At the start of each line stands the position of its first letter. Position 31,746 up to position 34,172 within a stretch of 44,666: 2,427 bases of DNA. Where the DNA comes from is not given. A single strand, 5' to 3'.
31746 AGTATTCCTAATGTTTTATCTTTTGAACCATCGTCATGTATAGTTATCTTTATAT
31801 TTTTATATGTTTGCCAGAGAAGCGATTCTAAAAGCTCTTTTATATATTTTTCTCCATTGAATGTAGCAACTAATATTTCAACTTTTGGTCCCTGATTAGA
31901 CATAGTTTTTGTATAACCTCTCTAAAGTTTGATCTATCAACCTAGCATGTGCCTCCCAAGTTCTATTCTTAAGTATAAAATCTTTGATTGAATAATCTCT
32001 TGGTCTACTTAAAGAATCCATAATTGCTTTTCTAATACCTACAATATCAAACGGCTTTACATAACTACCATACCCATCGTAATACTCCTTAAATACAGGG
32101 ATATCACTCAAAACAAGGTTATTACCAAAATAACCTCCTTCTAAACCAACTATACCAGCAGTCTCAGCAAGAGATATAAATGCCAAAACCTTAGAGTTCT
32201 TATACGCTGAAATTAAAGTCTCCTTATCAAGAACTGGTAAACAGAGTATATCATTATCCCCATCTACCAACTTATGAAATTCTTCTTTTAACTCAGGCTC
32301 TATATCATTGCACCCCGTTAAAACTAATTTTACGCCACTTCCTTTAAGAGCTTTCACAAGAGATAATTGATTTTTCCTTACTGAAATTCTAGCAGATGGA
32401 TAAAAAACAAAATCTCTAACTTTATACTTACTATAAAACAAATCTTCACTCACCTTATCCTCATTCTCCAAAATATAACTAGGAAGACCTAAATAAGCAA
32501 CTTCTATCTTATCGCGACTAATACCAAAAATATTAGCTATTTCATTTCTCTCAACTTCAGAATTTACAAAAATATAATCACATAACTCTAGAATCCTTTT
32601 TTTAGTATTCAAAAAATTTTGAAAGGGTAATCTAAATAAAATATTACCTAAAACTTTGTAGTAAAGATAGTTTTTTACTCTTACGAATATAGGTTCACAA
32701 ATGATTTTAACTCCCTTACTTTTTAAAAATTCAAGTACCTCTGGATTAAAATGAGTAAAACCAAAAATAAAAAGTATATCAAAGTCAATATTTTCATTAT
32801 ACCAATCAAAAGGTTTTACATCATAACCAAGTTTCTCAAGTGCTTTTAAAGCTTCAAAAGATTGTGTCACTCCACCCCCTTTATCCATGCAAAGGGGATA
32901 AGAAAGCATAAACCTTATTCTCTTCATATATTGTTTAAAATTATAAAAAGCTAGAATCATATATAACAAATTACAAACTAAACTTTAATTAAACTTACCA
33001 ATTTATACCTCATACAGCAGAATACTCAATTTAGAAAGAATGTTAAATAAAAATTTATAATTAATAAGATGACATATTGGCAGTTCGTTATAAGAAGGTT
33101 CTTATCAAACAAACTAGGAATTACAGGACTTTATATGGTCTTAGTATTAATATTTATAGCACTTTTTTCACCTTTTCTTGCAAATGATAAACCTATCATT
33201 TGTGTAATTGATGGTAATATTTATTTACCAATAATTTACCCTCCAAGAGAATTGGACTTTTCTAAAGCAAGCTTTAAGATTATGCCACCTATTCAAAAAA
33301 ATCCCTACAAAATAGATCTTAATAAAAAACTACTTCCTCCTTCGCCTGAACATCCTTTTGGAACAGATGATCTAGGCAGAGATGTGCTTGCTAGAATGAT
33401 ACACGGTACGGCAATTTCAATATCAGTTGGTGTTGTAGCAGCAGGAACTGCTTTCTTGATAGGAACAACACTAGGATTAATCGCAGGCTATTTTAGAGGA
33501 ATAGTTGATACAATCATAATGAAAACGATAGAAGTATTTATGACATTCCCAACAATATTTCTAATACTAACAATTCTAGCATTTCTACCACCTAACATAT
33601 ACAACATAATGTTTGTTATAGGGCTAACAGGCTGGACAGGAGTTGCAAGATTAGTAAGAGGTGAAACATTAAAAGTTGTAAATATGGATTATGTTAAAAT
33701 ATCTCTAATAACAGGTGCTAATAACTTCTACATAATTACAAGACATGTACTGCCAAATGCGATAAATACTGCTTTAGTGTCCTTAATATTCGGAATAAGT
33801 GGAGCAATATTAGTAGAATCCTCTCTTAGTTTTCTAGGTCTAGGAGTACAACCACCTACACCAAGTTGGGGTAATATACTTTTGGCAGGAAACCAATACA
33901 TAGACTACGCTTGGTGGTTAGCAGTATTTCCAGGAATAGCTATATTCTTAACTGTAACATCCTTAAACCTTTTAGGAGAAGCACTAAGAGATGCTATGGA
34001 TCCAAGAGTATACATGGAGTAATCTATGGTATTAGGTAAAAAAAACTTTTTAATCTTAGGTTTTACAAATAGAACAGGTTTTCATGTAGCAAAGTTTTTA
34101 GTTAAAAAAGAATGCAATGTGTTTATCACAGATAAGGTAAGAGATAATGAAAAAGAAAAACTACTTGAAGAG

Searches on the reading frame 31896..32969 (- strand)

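Call 67: search_protein_families(library=pfam, proteins=[window:31896-32969:-], max_evalue=0.001)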
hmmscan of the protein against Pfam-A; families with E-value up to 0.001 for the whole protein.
window:31896-32969:- (357 aa): 3 families
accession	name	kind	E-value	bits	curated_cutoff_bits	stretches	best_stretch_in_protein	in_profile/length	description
PF00534.26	Glycos_transf_1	-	2.5e-08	34.1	26.4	1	186-321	15-157/172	Glycosyl transferases group 1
PF13439.12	Glyco_transf_4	-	8.2e-05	23.1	28.5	0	122-161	126-165/170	Glycosyltransferase Family 4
PF13692.12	Glyco_trans_1_4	-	0.00029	21.5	27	1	205-318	27-138/142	Glycosyl transferases group 1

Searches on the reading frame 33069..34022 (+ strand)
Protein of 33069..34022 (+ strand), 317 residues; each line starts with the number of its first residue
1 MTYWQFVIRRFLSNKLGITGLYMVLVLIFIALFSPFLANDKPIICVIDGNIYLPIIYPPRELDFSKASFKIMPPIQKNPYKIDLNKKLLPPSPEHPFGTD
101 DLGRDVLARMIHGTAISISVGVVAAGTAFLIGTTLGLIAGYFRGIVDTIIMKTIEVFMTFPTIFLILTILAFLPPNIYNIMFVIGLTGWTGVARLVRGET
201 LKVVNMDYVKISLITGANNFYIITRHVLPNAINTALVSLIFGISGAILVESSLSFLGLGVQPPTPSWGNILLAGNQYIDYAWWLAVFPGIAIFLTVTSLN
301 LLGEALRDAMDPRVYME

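Call 67: search_protein_families(library=pfam, proteins=[window:33069-34022:+], max_evalue=0.001)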
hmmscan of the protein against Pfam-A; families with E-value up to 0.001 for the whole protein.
window:33069-34022:+ (317 aa): 2 families
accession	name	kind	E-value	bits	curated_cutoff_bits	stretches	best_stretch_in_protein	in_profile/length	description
PF00528.27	BPD_transp_1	-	3e-25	89.5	26.4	1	132-314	1-182/184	Binding-protein-dependent transport system inner membrane component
PF12911.12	OppC_N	-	2.1e-08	34.4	23.9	1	2-40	1-39/53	N-terminal TM domain of oligopeptide transport permease C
